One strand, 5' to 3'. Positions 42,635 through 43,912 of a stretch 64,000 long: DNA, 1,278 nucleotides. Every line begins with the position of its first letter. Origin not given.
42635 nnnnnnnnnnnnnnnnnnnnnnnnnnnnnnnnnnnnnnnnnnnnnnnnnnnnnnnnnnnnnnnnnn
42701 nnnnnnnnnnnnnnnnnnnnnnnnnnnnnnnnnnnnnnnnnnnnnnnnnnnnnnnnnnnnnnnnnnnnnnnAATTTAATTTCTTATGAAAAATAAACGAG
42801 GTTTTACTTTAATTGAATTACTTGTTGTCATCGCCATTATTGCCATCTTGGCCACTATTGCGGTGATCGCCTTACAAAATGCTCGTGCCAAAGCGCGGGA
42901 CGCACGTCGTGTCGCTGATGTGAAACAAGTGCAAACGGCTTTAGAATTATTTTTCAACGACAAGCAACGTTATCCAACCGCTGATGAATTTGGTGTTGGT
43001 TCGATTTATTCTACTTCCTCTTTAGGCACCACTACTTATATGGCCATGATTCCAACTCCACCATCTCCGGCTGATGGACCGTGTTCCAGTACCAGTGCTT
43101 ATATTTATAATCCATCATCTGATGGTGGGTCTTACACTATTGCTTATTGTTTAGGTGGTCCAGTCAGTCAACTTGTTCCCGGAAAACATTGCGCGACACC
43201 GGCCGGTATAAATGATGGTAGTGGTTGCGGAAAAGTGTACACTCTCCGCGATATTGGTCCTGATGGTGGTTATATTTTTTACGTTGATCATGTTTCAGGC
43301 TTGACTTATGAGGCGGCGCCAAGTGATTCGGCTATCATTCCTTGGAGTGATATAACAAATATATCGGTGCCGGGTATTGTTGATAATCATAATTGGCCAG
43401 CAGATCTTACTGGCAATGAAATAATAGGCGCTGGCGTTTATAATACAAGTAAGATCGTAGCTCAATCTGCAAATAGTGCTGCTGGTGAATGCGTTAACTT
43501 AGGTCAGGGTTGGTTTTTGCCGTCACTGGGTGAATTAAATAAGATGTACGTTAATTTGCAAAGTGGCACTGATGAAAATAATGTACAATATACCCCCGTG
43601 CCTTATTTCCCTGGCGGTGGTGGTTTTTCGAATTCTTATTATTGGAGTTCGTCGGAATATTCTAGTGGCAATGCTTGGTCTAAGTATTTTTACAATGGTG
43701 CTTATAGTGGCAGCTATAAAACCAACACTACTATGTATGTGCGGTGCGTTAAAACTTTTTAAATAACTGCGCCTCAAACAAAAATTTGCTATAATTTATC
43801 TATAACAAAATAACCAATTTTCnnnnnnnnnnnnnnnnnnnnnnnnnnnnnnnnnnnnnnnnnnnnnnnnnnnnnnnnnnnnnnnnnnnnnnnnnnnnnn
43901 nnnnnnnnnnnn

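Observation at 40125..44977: Tandem cassette of four prepilin-fused lectin-like proteins (three FISUMP heads, one DUF1566-like head): a candidate pilus-displayed adhesin repertoire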

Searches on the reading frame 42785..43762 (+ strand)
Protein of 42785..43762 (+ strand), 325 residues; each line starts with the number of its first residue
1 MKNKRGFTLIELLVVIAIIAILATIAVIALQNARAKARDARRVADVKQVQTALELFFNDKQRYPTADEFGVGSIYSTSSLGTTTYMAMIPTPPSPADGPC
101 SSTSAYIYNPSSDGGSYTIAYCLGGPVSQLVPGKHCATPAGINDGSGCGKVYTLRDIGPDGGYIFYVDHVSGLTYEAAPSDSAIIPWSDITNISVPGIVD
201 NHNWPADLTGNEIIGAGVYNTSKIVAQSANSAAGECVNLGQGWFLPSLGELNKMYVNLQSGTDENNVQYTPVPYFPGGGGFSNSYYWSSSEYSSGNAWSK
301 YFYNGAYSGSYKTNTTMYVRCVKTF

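Call 3: search_protein_families(library=pfam, proteins=[window:42785-43762:+], max_evalue=0.1)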
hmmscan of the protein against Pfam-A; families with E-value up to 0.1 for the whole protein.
window:42785-43762:+ (325 aa): 4 families
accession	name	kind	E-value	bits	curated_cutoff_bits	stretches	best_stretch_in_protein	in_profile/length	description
PF07963.17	N_methyl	-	9.6e-11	41.2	21.2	1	1-26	1-26/27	Prokaryotic N-terminal methylation motif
PF07603.17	Lcl_C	-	4e-08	34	34.9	1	228-323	26-117/117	Lcl C-terminal domain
PF09603.15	Fib_succ_major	-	0.021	15.5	33.9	1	283-323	147-187/187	Fibrobacter succinogenes major domain (Fib_succ_major)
PF08334.16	T2SSG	-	0.024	15.2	21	1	34-80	6-51/108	Type II secretion system (T2SS), protein G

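Call 4: search_protein_families(library=ncbifam, proteins=[window:42785-43762:+], max_evalue=0.1)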
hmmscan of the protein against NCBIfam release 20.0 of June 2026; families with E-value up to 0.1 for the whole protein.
window:42785-43762:+ (325 aa): 20 families
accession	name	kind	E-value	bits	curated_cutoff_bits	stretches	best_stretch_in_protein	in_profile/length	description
TIGR01710.1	typeII_sec_gspG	equivalog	6.5e-12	45.6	88.85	1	5-68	1-64/134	type II secretion system major pseudopilin GspG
NF041775.1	typeIV_PilA_Myxo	equivalog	7.9e-12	45.6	400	1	4-70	10-77/214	type IV pilin protein PilA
NF007862.0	PRK10574.1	equivalog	7.4e-10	39.1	138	1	1-67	1-67/145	prepilin peptidase-dependent pilin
TIGR02532.1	IV_pilin_GFxxxE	domain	9.2e-10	37.9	16.3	1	4-27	1-24/24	prepilin-type N-terminal cleavage/methylation domain-containing protein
NF040999.1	pilin_ComGC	equivalog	6.7e-09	35.8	75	1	5-69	2-66/84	competence type IV pilus major pilin ComGC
TIGR01708.2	typeII_sec_gspH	equivalog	1.5e-08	34.8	80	1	5-38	2-35/169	type II secretion system minor pseudopilin GspH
NF041013.1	T4P_ComGE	equivalog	9.8e-06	25.6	49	1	2-49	1-48/83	competence type IV pilus minor pilin ComGE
NF007800.0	PRK10506.1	equivalog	2e-05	24.5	158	1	1-47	5-51/163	prepilin peptidase-dependent protein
TIGR02596.1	TIGR02596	subfamily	0.00022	21.4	70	1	7-33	1-27/196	Verru_Chthon cassette protein D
TIGR01711.1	gspJ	equivalog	0.0003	20.7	64.85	1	5-55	1-52/192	type II secretion system minor pseudopilin GspJ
TIGR02599.1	TIGR02599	subfamily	0.0008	18.7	256.5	1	6-54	1-50/361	Verru_Chthon cassette protein C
TIGR01707.1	gspI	equivalog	0.0022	18.4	44.35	1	6-35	1-29/101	type II secretion system minor pseudopilin GspI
NF040982.1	ComGD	equivalog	0.0024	18.3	70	1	4-33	1-30/139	competence type IV pilus minor pilin ComGD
NF041002.1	pilin_ComGF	equivalog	0.0079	16.4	80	1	5-37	2-34/139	competence type IV pilus minor pilin ComGF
NF046116.1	adhesin_Lcl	equivalog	0.0085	14.7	500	1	279-325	386-431/431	collagen-like adhesin Lcl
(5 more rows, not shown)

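Call 26: find_homologous_proteins(query=window:42785-43762:+, max_evalue=0.00001)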
Query window:42785-43762:+ (325 aa): 1181 proteins with E <= 0.00001 among 8000 candidates; the best 120 are listed.
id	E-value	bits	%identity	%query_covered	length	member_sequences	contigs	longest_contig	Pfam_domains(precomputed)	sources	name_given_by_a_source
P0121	3.9e-218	741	100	100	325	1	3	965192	PF07963.18,PF07603.18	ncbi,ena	ncbi:MAG: prepilin-type N-terminal cleavage/methylation domain-containing protein [Candidatus Falkow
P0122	1.1e-76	276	72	54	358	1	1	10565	PF07963.18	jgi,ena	-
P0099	3.0e-74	268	64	64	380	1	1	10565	PF09603.16,PF07963.18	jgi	-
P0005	1.3e-73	266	84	45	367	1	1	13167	PF09603.16,PF07963.18,PF26707.1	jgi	-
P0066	1.8e-73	266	84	46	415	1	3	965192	PF09603.16,PF07963.18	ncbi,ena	ncbi:MAG: FISUMP domain-containing protein [Candidatus Falkowbacteria bacterium]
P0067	1.5e-70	256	82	44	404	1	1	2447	PF09603.16,PF07963.18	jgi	-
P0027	2.8e-69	252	78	45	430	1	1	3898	PF09603.16,PF07963.18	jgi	-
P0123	4.1e-69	251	77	46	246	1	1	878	PF07963.18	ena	-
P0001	2.3e-68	249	81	44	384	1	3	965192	PF09603.16,PF07963.18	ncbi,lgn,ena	ncbi:MAG: FISUMP domain-containing protein [Candidatus Falkowbacteria bacterium]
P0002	3.4e-68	248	77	46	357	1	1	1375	PF09603.16,PF07963.18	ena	-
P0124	1.9e-67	246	80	45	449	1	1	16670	PF07963.18,PF07581.18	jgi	-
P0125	8.7e-67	244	78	45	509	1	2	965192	PF07963.18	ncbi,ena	ncbi:MAG: type II secretion system protein [Candidatus Falkowbacteria bacterium]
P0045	2.0e-66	243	57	64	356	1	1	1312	PF09603.16,PF07963.18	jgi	-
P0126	1.1e-65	240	76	46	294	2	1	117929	PF07963.18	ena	-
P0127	4.8e-65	238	76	45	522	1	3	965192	PF07963.18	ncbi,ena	ncbi:MAG: choice-of-anchor tandem repeat GloVer-containing protein [Candidatus Falkowbacteria bacter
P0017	6.1e-65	238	77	44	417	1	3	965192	PF09603.16,PF07963.18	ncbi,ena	ncbi:MAG: FISUMP domain-containing protein [Candidatus Falkowbacteria bacterium]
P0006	1.7e-64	236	77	45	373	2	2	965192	PF09603.16,PF07963.18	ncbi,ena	ncbi:MAG: FISUMP domain-containing protein [Candidatus Falkowbacteria bacterium]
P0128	2.7e-64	236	76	46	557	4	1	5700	PF09603.16,PF07963.18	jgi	-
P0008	1.4e-63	233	43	99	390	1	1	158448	PF09603.16,PF07963.18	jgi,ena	-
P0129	2.7e-63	232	75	44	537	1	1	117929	PF07963.18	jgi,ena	-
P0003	4.5e-63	232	42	99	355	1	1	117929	PF09603.16,PF07963.18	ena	-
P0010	6.0e-63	231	42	98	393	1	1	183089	PF09603.16,PF07963.18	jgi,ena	-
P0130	6.8e-63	231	74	45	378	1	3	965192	PF07963.18,PF13385.14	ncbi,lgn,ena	ncbi:MAG: LamG-like jellyroll fold domain-containing protein [Candidatus Falkowbacteria bacterium]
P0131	5.1e-61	225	73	45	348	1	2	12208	PF09603.16,PF07963.18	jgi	jgi:uncharacterized protein (TIGR02145 family)/prepilin-type N-terminal cleavage/methylation domain-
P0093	1.7e-59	220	74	46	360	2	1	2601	PF09603.16,PF07963.18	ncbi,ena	-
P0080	4.1e-59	219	67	52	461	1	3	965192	PF09603.16,PF07963.18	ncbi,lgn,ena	ncbi:MAG: FISUMP domain-containing protein [Candidatus Falkowbacteria bacterium]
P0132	4.3e-59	219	70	46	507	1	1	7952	PF07963.18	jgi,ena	-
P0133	4.7e-59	218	71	45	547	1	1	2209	PF07963.18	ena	-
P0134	1.2e-58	217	71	47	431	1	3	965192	PF09603.16,PF07963.18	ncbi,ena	ncbi:MAG: FISUMP domain-containing protein [Candidatus Falkowbacteria bacterium]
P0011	4.2e-58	215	46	77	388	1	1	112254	PF09603.16,PF07963.18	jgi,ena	-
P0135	1.2e-57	214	71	45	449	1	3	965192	PF07963.18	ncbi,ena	ncbi:MAG: type II secretion system protein [Candidatus Falkowbacteria bacterium]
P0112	3.4e-55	206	43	84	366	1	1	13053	PF09603.16,PF07963.18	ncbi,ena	-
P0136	3.7e-55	206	72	42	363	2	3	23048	PF07963.18,PF13385.14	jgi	jgi:prepilin-type N-terminal cleavage/methylation domain-containing protein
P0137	6.0e-54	202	66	46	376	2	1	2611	PF07963.18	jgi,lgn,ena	-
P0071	7.3e-54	201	67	45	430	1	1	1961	PF09603.16,PF07963.18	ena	-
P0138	4.4e-53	199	66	44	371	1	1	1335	PF07963.18,PF13385.14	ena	-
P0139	6.3e-53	198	64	46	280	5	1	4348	PF09603.16,PF07963.18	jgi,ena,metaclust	metaclust:\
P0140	9.0e-53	198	73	42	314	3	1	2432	PF21722.5,PF07963.18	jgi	-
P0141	1.3e-52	197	43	94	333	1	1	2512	PF07963.18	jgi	jgi:general secretion pathway protein G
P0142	2.6e-52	196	67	44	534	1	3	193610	PF00754.32,PF07963.18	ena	-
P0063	3.4e-52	196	39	99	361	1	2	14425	PF09603.16,PF07963.18,PF26707.1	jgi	jgi:general secretion pathway protein G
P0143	5.8e-52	195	42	99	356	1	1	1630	PF09603.16,PF07963.18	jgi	jgi:general secretion pathway protein G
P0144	7.3e-52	195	63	48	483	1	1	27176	PF07963.18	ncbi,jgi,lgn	-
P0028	7.5e-52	195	62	46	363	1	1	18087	PF09603.16,PF07963.18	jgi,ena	-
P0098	1.2e-51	194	64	46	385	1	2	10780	PF09603.16,PF07963.18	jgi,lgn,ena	-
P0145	1.4e-51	194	65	46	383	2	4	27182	PF09603.16,PF07963.18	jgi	-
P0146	1.7e-51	194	64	46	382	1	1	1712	PF09603.16,PF07963.18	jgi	jgi:uncharacterized protein (TIGR02145 family)/prepilin-type N-terminal cleavage/methylation domain-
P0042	1.8e-51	193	39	99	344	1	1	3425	PF09603.16,PF07963.18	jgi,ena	jgi:uncharacterized protein (TIGR02145 family)/prepilin-type N-terminal cleavage/methylation domain-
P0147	3.1e-51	193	63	46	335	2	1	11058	PF07963.18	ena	-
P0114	3.7e-51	192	38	99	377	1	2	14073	PF09603.16,PF07963.18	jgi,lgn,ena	jgi:general secretion pathway protein G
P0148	4.7e-51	192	63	46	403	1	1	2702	PF09603.16,PF07963.18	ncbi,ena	-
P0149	5.4e-51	192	64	46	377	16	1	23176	PF09603.16,PF07963.18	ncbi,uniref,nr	ncbi:hypothetical protein AUJ35_00975 [Candidatus Falkowbacteria bacterium CG1_02_41_21]|uniref:Fibr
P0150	5.8e-51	192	66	43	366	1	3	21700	PF09603.16,PF07963.18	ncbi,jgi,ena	ncbi:MAG: FISUMP domain-containing protein [Candidatus Omnitrophota bacterium]|jgi:general secretion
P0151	6.4e-51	192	37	99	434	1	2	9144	PF09603.16,PF07963.18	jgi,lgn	jgi:general secretion pathway protein G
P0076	7.2e-51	192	65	46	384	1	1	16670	PF09603.16,PF07963.18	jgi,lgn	-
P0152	8.7e-51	191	66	43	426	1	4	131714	PF09603.16,PF07963.18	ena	-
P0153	9.5e-51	191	66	47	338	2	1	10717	PF09603.16,PF07963.18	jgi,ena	-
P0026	9.7e-51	191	63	44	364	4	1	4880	PF09603.16,PF07963.18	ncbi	-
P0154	1.0e-50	191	68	44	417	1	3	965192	PF07963.18,PF13385.14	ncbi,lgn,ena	ncbi:MAG: prepilin-type N-terminal cleavage/methylation domain-containing protein [Candidatus Falkow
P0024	1.1e-50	191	64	44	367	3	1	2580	PF09603.16,PF07963.18,PF26707.1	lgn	-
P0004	1.2e-50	191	64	44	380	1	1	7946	PF09603.16,PF07963.18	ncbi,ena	ncbi:MAG: FISUMP domain-containing protein [Candidatus Falkowbacteria bacterium]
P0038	1.3e-50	191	66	44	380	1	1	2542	PF09603.16,PF07963.18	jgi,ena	-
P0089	1.3e-50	191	66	44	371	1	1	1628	PF09603.16,PF07963.18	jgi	jgi:uncharacterized protein (TIGR02145 family)/prepilin-type N-terminal cleavage/methylation domain-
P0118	1.5e-50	190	64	43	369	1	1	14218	PF09603.16,PF07963.18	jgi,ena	-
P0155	1.6e-50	190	66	44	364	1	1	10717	PF07963.18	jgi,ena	-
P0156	1.7e-50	190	48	82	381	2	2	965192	PF07963.18,PF13385.14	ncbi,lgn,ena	ncbi:MAG: LamG-like jellyroll fold domain-containing protein [Candidatus Falkowbacteria bacterium]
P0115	1.7e-50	190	65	45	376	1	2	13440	PF09603.16,PF07963.18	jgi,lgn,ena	jgi:uncharacterized protein (TIGR02145 family)/prepilin-type N-terminal cleavage/methylation domain-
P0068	1.8e-50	190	65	44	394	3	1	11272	PF09603.16,PF07963.18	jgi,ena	-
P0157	3.6e-50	189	63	44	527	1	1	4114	PF07963.18,PF17164.11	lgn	-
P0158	3.7e-50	189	67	44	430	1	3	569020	PF07963.18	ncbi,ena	ncbi:MAG: type II secretion system protein [Candidatus Falkowbacteria bacterium]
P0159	3.8e-50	189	63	44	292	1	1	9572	PF07963.18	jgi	jgi:general secretion pathway protein G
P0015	5.7e-50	189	65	44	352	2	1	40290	PF09603.16,PF07963.18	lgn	-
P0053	5.8e-50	189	66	44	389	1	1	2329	PF09603.16,PF07963.18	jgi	-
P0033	6.7e-50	188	65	45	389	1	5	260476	PF09603.16,PF07963.18,PF26707.1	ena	-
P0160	8.8e-50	188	68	43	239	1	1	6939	PF07963.18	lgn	-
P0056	1.3e-49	187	61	47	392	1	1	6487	PF09603.16,PF07963.18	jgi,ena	-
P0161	1.4e-49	187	63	44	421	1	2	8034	PF09603.16,PF07963.18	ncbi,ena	ncbi:MAG: FISUMP domain-containing protein [Candidatus Falkowbacteria bacterium]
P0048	1.8e-49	187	53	57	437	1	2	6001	PF09603.16,PF07963.18,PF18998.7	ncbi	ncbi:MAG: FISUMP domain-containing protein [Candidatus Falkowbacteria bacterium]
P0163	2.2e-49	187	64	44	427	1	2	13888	PF09603.16,PF07963.18,PF05345.19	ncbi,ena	ncbi:MAG: prepilin-type N-terminal cleavage/methylation domain-containing protein [Candidatus Falkow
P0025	2.2e-49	187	58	48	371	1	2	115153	PF09603.16,PF07963.18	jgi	-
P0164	2.3e-49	187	64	43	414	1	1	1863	PF09603.16,PF07963.18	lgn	-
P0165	2.4e-49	186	46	90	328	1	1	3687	PF07963.18,PF07603.18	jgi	jgi:general secretion pathway protein G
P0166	2.5e-49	186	39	99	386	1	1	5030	PF09603.16,PF07963.18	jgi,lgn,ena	-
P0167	3.4e-49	186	61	44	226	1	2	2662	PF07963.18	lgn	-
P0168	4.0e-49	186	65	43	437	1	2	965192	PF07963.18,PF07953.21,PF13385.14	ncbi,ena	ncbi:MAG: LamG-like jellyroll fold domain-containing protein [Candidatus Falkowbacteria bacterium]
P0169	4.4e-49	186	64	44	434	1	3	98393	PF07963.18,PF13385.14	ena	-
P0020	4.4e-49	186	62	43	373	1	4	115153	PF09603.16,PF07963.18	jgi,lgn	-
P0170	4.7e-49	186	63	44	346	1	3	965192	PF09603.16,PF07963.18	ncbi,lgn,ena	ncbi:MAG: FISUMP domain-containing protein [Candidatus Falkowbacteria bacterium]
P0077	4.8e-49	185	61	46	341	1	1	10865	PF09603.16,PF07963.18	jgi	-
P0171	5.0e-49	185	60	46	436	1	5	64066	PF09603.16,PF07963.18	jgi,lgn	-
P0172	5.1e-49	185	63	43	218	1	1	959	PF07963.18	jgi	jgi:general secretion pathway protein G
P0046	5.8e-49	185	63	44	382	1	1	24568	PF09603.16,PF07963.18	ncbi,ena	ncbi:MAG: FISUMP domain-containing protein [Candidatus Falkowbacteria bacterium]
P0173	6.3e-49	185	62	44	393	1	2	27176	PF09603.16,PF07963.18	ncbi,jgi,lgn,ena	-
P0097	7.3e-49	185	62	44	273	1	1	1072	PF09603.16,PF07963.18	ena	-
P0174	7.6e-49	185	62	44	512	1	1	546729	PF07963.18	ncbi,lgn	-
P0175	9.2e-49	185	64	43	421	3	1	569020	PF07963.18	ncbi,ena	-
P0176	1.0e-48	184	63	43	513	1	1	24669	PF07963.18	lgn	-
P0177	1.1e-48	184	62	46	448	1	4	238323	PF09603.16,PF07963.18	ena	-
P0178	1.2e-48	184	63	44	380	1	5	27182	PF09603.16,PF07963.18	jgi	-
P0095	1.2e-48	184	63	44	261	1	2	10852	PF07963.18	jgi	-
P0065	1.2e-48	184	63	44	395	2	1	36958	PF09603.16,PF07963.18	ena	-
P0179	1.7e-48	184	54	50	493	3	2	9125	PF26094.1,PF07963.18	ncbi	ncbi:MAG: prepilin-type N-terminal cleavage/methylation domain-containing protein [Candidatus Falkow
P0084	2.0e-48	183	63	43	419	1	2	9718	PF09603.16,PF07963.18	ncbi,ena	ncbi:MAG: FISUMP domain-containing protein [Candidatus Falkowbacteria bacterium]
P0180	3.3e-48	183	63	43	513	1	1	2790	PF07963.18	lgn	-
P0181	3.8e-48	183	65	45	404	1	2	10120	PF07963.18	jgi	jgi:prepilin-type N-terminal cleavage/methylation domain-containing protein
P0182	4.1e-48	182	66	43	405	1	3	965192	PF09603.16,PF07963.18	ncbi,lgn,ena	ncbi:MAG: FISUMP domain-containing protein [Candidatus Falkowbacteria bacterium]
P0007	4.7e-48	182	64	44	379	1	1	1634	PF09603.16,PF07963.18,PF26707.1,PF07603.18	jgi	jgi:uncharacterized protein (TIGR02145 family)/prepilin-type N-terminal cleavage/methylation domain-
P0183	7.5e-48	182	61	46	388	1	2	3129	PF09603.16,PF07963.18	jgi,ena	-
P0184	7.7e-48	182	62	43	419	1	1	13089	PF09603.16,PF07963.18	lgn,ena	-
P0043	9.4e-48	181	62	43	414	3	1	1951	PF09603.16,PF07963.18,PF26707.1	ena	-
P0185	9.4e-48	181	43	79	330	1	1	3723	PF07963.18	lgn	-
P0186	9.6e-48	181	60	45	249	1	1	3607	PF07963.18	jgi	-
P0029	1.1e-47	181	63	44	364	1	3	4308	PF09603.16,PF07963.18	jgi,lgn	-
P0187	1.2e-47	181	61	45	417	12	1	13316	PF09603.16,PF07963.18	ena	-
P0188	1.6e-47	181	62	43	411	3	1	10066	PF09603.16,PF07963.18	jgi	jgi:general secretion pathway protein G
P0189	1.6e-47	180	62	44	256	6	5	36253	PF07963.18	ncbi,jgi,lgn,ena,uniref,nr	ncbi:hypothetical protein COT98_01485 [Candidatus Falkowbacteria bacterium CG10_big_fil_rev_8_21_14_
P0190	1.8e-47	180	64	46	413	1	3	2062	PF09603.16,PF07963.18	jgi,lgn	-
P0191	1.9e-47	180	63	43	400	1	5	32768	PF09603.16,PF07963.18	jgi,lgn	-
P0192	2.0e-47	180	62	44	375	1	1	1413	PF07963.18,PF07953.21,PF13385.14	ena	-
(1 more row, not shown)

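Call 30: find_encoding_contigs(protein=P0125, flank=10000, max_places=2)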
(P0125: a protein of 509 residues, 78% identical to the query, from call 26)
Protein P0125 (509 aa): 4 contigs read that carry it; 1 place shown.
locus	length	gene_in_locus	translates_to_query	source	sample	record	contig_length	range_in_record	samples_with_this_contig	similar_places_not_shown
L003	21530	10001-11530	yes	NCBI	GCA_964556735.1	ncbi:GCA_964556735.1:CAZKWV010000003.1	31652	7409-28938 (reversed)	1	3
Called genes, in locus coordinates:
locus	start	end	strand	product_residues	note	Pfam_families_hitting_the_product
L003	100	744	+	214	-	PF13483:Lactamase_B_3, PF12706:Lactamase_B_2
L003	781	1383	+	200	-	PF00334:NDK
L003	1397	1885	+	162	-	-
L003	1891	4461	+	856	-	PF00521:DNA_topoisoIV, PF03989:DNA_gyraseA_C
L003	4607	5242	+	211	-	-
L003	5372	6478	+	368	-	PF02646:RmuC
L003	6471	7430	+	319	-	-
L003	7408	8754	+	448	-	PF04932:Wzy_C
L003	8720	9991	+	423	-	PF00675:Peptidase_M16, PF05193:Peptidase_M16_C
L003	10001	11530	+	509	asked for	PF07963:N_methyl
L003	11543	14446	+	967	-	PF00580:UvrD-helicase, PF13245:AAA_19, PF13604:AAA_30 (faint), PF13361:UvrD_C, PF13538:UvrD_C_2 (faint), PF01930:Cas_Cas4 (faint), PF12705:PDDEXK_1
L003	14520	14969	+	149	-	-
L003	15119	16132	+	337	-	PF05673:DUF815 (faint), PF01078:Mg_chelatase (faint), PF05496:RuvB_N, PF00004:AAA, PF07728:AAA_5, PF17864:AAA_lid_4, PF05491:WHD_RuvB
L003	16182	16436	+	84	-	-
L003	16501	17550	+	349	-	PF02547:Queuosine_synth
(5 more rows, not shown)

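Call 42: find_encoding_contigs(protein=P0135, flank=10000, max_places=2)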
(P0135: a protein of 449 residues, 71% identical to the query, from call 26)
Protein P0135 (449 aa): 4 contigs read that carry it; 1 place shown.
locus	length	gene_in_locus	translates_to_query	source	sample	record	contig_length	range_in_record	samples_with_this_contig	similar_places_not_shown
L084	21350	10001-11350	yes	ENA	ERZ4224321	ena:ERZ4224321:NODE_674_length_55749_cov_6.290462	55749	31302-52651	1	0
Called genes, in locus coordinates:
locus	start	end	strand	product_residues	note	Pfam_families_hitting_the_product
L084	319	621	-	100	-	-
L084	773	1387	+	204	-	PF00702:Hydrolase, PF06941:NT5C (weak)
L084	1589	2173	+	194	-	PF23477:zf_Tbcl_2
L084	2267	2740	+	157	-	PF13420:Acetyltransf_4, PF13673:Acetyltransf_10 (faint), PF00583:Acetyltransf_1, PF13508:Acetyltransf_7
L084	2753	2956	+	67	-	-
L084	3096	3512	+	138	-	PF22381:Staph_reg_Sar_Rot (faint), PF12802:MarR_2, PF01047:MarR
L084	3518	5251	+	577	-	PF25967:RND-MFP_C (weak)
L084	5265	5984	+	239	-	PF25984:BSH_YknX (weak), PF25990:Beta-barrel_YknX (weak)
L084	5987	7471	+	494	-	PF13347:MFS_2 (weak), PF07690:MFS_1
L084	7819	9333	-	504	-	PF01676:Metalloenzyme, PF06415:iPGM_N, PF01663:Phosphodiest (weak)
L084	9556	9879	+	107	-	PF00076:RRM_1, PF28441:RRM_11 (weak)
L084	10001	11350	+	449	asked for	PF07963:N_methyl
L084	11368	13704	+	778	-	PF07963:N_methyl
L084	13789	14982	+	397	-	PF13200:DUF4015, PF14871:GHL6 (faint)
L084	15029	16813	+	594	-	PF01411:tRNA-synt_2c, PF07973:tRNA_SAD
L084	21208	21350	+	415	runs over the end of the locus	PF07963:N_methyl, PF09603:Fib_succ_major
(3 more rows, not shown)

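Call 43: find_encoding_contigs(protein=P0130, flank=10000, max_places=2)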
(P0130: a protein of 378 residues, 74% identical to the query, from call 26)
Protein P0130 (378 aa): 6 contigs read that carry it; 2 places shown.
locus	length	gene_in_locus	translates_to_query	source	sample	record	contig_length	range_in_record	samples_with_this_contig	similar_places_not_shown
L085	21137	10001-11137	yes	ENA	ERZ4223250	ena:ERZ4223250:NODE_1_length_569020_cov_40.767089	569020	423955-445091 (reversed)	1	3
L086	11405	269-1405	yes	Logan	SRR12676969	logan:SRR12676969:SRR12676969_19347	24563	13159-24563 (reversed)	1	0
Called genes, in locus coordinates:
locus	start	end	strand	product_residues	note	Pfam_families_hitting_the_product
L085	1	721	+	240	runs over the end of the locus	PF02616:SMC_ScpA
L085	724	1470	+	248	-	PF04079:SMC_ScpB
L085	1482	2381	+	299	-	PF02113:Peptidase_S13 (faint), PF00768:Peptidase_S11, PF13354:Beta-lactamase2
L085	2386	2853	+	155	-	PF04138:GtrA_DPMS_TM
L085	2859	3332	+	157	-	-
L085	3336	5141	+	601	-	PF01807:Zn_ribbon_DnaG, PF08275:DNAG_N, PF01751:Toprim, PF13155:Toprim_2, PF13362:Toprim_3 (weak), PF13662:Toprim_4, PF10410:DnaB_bind (weak)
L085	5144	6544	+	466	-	PF00140:Sigma70_r1_2, PF04542:Sigma70_r2, PF04539:Sigma70_r3, PF04545:Sigma70_r4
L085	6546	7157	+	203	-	-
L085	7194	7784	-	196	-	-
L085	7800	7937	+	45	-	-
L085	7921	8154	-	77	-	-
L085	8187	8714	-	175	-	-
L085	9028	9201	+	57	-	-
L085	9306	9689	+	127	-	-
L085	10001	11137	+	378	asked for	PF07963:N_methyl, PF13385:Laminin_G_3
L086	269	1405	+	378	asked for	PF07963:N_methyl, PF13385:Laminin_G_3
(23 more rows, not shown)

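Call 52: predict_structure(alignment_id=A4)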
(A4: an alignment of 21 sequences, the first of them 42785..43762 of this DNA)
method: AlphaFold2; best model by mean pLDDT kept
length: 325 residues; sequences in the alignment: 21
mean_pLDDT: 57.7   pTM: 0.45
mean pLDDT of the five models: 57.7, 54.1, 50.6, 50.6, 50.2
residues with pLDDT >= 90: 15; 70-90: 95; 50-70: 92; < 50: 123
segments of 3 or more residues with pLDDT < 50: 149-232, 237-239, 259-280, 293-295, 313-318
pLDDT, mean of each block of 10 residues (from residue 1): 59 75 66 76 87 92 85 81 87 68 65 80 75 81 61 36 33 23 30 30 28 30 43 50 59 54 34 38 59 54 60 51 52
secondary structure, 60 per line:
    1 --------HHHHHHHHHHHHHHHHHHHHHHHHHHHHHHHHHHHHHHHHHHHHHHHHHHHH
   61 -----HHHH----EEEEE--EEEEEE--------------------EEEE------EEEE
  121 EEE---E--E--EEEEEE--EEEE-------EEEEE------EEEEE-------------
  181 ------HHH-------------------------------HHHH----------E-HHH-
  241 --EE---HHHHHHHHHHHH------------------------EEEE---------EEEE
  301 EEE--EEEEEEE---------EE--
elements in order: H9-60 H66-69 E74-78 E81-86 E107-110 E117-123 E133-138 E141-144 E152-156 E163-167 H221-224 H248-259 E284-287 E297-303 E306-312
